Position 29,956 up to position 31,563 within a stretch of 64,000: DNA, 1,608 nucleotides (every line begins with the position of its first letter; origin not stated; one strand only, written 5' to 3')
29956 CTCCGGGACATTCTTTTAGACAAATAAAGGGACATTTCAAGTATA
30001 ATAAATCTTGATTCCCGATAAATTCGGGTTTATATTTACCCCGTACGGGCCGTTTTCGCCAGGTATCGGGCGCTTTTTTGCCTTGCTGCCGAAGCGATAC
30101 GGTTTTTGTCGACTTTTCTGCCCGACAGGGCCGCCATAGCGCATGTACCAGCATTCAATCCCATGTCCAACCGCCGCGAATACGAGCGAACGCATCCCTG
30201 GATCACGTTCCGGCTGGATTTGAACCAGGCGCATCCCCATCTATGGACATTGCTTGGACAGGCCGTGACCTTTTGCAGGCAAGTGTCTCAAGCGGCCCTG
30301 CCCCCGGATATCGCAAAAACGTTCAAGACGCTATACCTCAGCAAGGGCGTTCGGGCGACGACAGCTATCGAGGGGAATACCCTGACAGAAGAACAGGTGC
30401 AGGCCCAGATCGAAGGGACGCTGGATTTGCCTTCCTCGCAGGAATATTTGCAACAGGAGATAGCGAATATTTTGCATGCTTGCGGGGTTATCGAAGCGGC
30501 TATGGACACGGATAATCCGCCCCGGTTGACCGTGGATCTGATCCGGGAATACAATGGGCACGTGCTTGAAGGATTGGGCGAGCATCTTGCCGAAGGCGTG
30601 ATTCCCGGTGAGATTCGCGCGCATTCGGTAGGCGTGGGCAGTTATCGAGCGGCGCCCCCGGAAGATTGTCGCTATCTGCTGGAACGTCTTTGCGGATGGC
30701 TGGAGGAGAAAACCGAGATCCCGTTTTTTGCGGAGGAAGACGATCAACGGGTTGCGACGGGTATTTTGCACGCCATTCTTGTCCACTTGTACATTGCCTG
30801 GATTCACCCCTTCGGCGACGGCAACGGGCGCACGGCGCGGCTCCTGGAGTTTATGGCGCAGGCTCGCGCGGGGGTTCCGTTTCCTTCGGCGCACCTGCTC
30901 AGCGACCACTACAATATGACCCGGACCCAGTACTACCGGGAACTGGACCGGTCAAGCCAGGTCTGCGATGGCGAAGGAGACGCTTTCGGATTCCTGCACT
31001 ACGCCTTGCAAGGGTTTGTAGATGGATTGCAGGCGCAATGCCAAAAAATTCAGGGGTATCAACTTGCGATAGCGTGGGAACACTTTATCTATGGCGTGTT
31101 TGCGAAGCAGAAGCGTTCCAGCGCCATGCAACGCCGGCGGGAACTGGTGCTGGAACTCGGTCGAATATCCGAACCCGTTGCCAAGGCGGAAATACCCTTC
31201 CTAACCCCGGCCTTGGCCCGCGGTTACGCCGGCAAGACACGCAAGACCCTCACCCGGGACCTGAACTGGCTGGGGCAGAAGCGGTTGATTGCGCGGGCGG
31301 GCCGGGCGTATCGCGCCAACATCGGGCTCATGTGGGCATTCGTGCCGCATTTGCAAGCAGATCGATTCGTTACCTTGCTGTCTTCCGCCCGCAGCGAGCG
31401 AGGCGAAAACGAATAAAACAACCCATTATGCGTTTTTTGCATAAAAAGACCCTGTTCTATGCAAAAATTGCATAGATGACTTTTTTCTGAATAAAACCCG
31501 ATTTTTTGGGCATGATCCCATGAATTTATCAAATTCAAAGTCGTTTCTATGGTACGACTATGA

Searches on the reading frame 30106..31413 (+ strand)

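Call 86: search_protein_families(library=pfam, proteins=[window:30106-31413:+], max_evalue=0.01)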
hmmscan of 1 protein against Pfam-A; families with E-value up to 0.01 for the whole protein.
window:30106-31413:+ (436 aa): 1 family
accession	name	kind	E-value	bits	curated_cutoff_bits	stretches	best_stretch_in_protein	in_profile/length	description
PF02661.23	Fic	-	2.9e-15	57.3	24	1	141-247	2-88/93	Fic/DOC family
